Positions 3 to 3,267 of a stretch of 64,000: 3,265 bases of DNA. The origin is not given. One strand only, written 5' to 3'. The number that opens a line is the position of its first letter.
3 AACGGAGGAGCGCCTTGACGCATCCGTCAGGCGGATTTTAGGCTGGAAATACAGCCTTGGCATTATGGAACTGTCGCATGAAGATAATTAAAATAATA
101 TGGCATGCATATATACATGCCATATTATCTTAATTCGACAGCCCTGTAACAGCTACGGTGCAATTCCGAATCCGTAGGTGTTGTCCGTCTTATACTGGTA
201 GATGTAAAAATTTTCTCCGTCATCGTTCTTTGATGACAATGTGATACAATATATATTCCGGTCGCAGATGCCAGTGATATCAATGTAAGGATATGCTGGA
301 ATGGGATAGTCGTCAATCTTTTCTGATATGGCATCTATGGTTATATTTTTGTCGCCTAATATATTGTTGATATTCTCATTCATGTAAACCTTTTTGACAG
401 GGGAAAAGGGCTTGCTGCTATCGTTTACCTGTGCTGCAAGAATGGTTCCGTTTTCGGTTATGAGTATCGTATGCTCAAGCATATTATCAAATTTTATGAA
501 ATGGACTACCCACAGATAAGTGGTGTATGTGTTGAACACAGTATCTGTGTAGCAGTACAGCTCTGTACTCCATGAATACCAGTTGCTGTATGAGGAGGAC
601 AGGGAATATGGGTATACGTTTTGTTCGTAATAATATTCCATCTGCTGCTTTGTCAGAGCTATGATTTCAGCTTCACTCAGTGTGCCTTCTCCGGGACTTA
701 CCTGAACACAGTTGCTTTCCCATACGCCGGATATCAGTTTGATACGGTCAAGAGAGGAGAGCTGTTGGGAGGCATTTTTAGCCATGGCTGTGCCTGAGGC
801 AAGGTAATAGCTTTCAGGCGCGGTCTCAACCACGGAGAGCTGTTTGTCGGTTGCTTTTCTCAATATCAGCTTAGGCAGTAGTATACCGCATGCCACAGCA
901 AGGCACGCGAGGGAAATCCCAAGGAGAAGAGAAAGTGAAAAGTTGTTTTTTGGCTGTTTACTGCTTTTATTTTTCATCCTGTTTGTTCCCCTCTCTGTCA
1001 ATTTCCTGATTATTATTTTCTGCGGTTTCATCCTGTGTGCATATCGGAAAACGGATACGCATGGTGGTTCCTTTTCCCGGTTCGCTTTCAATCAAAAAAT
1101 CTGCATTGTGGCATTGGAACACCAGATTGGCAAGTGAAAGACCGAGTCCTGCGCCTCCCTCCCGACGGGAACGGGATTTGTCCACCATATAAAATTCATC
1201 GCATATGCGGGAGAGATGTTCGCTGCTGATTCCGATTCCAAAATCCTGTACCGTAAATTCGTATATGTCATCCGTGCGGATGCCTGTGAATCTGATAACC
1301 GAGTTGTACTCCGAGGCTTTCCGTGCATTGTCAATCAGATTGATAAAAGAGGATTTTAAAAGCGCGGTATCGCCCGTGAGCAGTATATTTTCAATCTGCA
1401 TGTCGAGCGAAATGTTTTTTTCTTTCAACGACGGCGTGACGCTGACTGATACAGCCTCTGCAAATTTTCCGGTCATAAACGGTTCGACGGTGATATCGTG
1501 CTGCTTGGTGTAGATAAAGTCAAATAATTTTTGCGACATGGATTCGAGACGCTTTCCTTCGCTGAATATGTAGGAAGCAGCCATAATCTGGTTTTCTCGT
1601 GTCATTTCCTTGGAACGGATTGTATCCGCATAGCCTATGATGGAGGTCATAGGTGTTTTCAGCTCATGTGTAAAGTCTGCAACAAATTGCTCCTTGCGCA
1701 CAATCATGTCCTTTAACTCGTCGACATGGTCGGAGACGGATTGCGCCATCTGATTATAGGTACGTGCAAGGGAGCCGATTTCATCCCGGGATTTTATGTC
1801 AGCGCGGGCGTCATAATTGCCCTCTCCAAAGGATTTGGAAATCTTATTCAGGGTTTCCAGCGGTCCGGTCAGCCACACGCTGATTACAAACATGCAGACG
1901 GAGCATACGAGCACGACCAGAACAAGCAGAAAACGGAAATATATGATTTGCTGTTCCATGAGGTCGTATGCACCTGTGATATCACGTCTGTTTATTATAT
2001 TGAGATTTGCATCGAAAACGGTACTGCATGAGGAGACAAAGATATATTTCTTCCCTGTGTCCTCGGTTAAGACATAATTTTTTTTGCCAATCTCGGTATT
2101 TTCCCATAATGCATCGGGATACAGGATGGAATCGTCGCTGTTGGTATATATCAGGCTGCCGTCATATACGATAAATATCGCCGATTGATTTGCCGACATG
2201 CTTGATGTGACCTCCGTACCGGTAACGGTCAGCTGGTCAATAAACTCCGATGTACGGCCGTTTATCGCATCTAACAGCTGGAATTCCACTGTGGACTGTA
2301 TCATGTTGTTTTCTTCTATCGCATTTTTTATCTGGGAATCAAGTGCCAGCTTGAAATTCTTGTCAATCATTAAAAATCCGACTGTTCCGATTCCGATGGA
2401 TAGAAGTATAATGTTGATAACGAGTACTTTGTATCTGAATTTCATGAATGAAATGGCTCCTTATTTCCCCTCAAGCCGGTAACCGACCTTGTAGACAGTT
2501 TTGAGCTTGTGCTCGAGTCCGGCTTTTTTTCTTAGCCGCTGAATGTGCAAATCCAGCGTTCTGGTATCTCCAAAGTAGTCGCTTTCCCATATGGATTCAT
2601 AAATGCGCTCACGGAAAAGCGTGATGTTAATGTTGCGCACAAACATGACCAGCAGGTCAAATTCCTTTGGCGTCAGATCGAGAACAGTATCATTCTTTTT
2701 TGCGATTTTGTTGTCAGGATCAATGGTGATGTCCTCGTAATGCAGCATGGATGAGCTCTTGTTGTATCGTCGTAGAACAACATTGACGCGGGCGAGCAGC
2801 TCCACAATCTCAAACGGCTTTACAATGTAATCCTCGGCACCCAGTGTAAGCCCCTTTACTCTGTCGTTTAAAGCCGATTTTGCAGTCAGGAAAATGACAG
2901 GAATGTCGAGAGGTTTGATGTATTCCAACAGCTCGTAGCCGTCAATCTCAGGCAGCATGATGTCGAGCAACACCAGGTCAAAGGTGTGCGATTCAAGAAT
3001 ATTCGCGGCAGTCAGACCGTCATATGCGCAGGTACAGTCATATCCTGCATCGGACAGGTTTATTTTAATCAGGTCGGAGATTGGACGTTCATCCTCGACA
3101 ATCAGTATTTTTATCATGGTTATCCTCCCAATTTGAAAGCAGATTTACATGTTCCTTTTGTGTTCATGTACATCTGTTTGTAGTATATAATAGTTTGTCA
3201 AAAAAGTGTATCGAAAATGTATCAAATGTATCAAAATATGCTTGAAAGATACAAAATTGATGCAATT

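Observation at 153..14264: TCS-linked, fully asymmetric MacB-type (type VII) ABC machine with three adaptor modules and two orphan lipoproteins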

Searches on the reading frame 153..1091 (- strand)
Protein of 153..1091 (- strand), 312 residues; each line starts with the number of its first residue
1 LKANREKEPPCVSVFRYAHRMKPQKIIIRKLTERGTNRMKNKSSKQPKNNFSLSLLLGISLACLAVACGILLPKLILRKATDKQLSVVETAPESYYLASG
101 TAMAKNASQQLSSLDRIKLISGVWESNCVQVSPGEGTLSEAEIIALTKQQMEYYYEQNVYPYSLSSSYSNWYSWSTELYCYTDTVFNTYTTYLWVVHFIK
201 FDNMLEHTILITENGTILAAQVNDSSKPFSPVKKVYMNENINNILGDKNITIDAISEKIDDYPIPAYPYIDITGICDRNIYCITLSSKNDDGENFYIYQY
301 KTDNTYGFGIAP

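Call 4: search_protein_families(library=pfam, max_evalue=0.1, proteins=[window:153-1091:-])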
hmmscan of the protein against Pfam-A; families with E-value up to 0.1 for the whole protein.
window:153-1091:- (312 aa): 0 families

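Call 5: search_protein_families(library=ncbifam, max_evalue=0.1, proteins=[window:153-1091:-])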
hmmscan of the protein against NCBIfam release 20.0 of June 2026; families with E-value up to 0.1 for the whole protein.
window:153-1091:- (312 aa): 0 families

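Call 49: search_protein_families(library=pfam, max_evalue=1, proteins=[window:156-977:-])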
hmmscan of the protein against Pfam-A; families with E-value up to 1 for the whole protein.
window:156-977:- (274 aa): 1 family
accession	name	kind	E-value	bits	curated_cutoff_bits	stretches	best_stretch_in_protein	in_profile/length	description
PF00289.28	Biotin_carb_N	-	0.25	12.3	25.5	1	41-107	33-92/110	Biotin carboxylase, N-terminal domain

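Call 65: find_homologous_proteins(query=window:156-977:-, max_evalue=0.001)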
Query window:156-977:- (274 aa): 27 proteins with E <= 0.001 among 728 candidates.
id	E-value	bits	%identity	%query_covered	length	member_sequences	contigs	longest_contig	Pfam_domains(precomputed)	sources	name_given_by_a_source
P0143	6.2e-180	614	100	100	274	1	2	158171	-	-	-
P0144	1.8e-171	587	96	100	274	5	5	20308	-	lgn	-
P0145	3.4e-152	523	86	100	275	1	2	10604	-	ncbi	-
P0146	6.6e-146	503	85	94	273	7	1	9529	-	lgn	-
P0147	5.2e-143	493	81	100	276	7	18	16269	-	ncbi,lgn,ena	-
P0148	6.0e-134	464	77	99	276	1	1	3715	-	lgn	-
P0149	8.5e-133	460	76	100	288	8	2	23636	-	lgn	-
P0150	2.4e-98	347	60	94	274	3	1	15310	-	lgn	-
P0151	2.3e-96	340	57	99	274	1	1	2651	-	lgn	-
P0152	2.8e-96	340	57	100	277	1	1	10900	-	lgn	-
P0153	4.9e-90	320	54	100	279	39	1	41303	-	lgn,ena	-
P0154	5.9e-84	300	56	94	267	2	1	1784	-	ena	-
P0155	1.2e-83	299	55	95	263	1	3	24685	-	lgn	-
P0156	4.7e-83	297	50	100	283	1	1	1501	-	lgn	-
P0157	2.5e-80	288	56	94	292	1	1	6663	-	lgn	-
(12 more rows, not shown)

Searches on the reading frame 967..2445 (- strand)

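Call 4: search_protein_families(library=pfam, max_evalue=0.1, proteins=[window:967-2445:-])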
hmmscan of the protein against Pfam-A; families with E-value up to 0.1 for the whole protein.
window:967-2445:- (492 aa): 4 families
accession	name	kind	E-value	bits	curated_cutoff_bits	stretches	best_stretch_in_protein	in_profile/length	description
PF02518.31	HATPase_c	-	1e-18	68.2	26.4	1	359-468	2-109/111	Histidine kinase-, DNA gyrase B-, and HSP90-like ATPase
PF00672.30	HAMP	-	6.6e-12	46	25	1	191-238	5-52/53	HAMP domain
PF00512.31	HisKA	-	3.1e-10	40.4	26.9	1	251-310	2-60/66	His Kinase A (phospho-acceptor) domain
PF00335.26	Tetraspanin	-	0.044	13.9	32.1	0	5-59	79-135/225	Tetraspanin family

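Call 5: search_protein_families(library=ncbifam, max_evalue=0.1, proteins=[window:967-2445:-])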
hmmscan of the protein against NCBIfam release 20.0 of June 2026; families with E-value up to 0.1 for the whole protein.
window:967-2445:- (492 aa): 87 families (the best 25 are shown)
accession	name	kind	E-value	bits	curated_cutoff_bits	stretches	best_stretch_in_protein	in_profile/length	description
NF046044.1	PnpS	equivalog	8.3e-51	173.2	400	2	241-467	160-390/390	two-component system histidine kinase PnpS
TIGR02966.1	phoR_proteo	equivalog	4.1e-45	154.2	334.2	1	240-466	103-333/333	phosphate regulon sensor histidine kinase PhoR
NF033092.0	HK_WalK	equivalog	3e-44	151.6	725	2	250-467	371-593/594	cell wall metabolism sensor histidine kinase WalK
NF040691.1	MtrAB_MtrB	equivalog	3.7e-41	141.7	450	1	5-474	7-498/507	MtrAB system histidine kinase MtrB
NF033091.0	HK_VanS_ACDEFG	equivalog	3.4e-39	134.7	400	1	182-465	5-291/293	vancomycin resistance histidine kinase VanS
NF041210.1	his_kin_PieS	equivalog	7.2e-38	130.8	850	1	150-470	149-472/474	two component system sensor histidine kinase PieS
NF012163.2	BaeS_SmeS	equivalog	7.2e-37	127.4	500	1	129-467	126-457/457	sensor histidine kinase efflux regulator BaeS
NF008312.0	PRK11100.1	equivalog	1.7e-36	126.1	356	1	164-468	181-474/477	two-component system sensor histidine kinase CreC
TIGR01386.1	cztS_silS_copS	subfamily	8.4e-33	114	292.55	1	147-467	143-457/457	heavy metal sensor histidine kinase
NF053855.1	HisKinPhoRBctds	equivalog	9.7e-33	113.4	500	1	250-460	360-575/583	two-component system sensor histidine kinase PhoR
NF008468.0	PRK11360.1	equivalog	2e-31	109.1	646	1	254-473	399-613/616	two-component system sensor histidine kinase AtoS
NF007007.0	PRK09470.1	equivalog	1.6e-30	106.4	486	1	172-470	172-461/463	envelope stress sensor histidine kinase CpxA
NF007837.0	PRK10549.1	equivalog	3.7e-30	105.1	603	1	165-472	161-462/466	envelope stress sensor histidine kinase BaeS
NF008235.0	PRK11006.1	equivalog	4.9e-30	104.7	390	1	237-467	190-422/431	phosphate regulon sensor histidine kinase PhoR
NF041735.1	hist_kin_RppB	equivalog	1.9e-28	99.4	400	1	251-467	216-438/438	two-component system sensor histidine kinase RppB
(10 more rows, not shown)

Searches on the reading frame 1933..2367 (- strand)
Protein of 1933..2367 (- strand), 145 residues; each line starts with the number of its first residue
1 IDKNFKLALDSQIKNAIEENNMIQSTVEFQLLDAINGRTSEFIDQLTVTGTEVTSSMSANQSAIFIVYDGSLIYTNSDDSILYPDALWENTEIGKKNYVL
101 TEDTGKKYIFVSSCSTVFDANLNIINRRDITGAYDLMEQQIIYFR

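Call 49: search_protein_families(library=pfam, max_evalue=1, proteins=[window:1933-2367:-])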
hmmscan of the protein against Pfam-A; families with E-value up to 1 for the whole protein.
window:1933-2367:- (145 aa): 1 family
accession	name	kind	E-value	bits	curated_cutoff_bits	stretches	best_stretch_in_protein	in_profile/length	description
PF06167.18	Peptidase_M90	-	0.095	12.7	26.2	1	9-103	15-115/243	Glucose-regulated metallo-peptidase M90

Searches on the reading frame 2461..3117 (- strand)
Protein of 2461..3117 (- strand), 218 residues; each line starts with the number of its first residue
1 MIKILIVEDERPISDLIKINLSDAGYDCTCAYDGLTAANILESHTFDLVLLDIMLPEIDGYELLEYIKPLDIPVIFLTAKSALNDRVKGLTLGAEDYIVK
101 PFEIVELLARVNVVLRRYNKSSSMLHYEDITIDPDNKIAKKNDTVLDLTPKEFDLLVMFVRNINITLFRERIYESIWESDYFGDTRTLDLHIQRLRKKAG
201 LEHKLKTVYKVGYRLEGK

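Call 4: search_protein_families(library=pfam, max_evalue=0.1, proteins=[window:2461-3117:-])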
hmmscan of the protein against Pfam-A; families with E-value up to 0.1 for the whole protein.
window:2461-3117:- (218 aa): 2 families
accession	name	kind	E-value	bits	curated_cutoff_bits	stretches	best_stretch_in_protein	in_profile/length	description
PF00072.30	Response_reg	-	5e-28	97.9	30.2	1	4-111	1-110/111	Response regulator receiver domain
PF00486.34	Trans_reg_C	-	1.5e-20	73.5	26.2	1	145-215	3-77/77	Transcriptional regulatory protein, C terminal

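Call 5: search_protein_families(library=ncbifam, max_evalue=0.1, proteins=[window:2461-3117:-])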
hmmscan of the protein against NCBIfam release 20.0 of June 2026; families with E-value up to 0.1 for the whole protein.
window:2461-3117:- (218 aa): 101 families (the best 25 are shown)
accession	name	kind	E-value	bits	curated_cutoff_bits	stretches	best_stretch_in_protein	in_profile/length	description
TIGR02154.1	PhoB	equivalog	4.2e-56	189.8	296.2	1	3-215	4-225/226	phosphate regulon transcriptional regulator PhoB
NF040534.1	resp_reg_YycF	equivalog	5.5e-55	186.1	340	1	3-200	2-208/231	response regulator YycF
NF033120.0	vanR_FM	exception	5.4e-53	180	460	1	2-217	4-231/231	vancomycin resistance response regulator transcription factor, VanR-F/VanR-M family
NF040689.1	MtrAB_MtrA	equivalog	1.7e-51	174.7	300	1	4-214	1-217/219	MtrAB system response regulator MtrA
NF053854.1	RespRegPhoBBctds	equivalog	5.2e-51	173.2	270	1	4-213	1-222/225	two-component system response regulator PhoB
NF033117.2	vanR_ACDEGLN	exception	7.7e-51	172.8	350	1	4-216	1-226/226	VanR-ABDEGLN family response regulator transcription factor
TIGR01387.1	cztR_silR_copR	subfamily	1.2e-49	168.9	279.2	1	4-214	1-217/218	heavy metal response regulator transcription factor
NF007928.2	PRK10643.1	equivalog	3e-49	167.6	330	1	2-215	1-216/216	two-component system response regulator PmrA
NF041733.1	resp_reg_CseB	equivalog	1.1e-48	165.6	350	1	3-216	2-227/228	two-component system response regulator CseB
NF045944.1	ResRegRpaBCyano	equivalog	3.8e-46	157.3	330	1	5-204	1-212/229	response regulator transcription factor RpaB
NF007663.1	PRK10336.1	equivalog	1.6e-44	152.3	345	1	3-215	2-216/219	quorum sensing response regulator transcription factor QseB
NF008567.0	PRK11517.1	equivalog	1.4e-42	145.6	353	1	2-216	1-219/223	response regulator transcription factor HprR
NF007346.1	PRK09836.1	equivalog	3.3e-42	144.8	420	1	2-216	1-222/227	copper/silver response regulator transcription factor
NF041209.1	resp_regPieR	equivalog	4.8e-42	144.2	450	1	2-216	1-228/231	two component system response regulator PieR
NF008296.0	PRK11083.1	equivalog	1.5e-41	142.3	273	1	3-199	5-205/228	two-component system response regulator CreB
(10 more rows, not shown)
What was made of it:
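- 2461..3117 (-): OmpR/PhoB-family response regulator (receiver domain plus winged-helix Trans_reg_C). calls 4, 5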
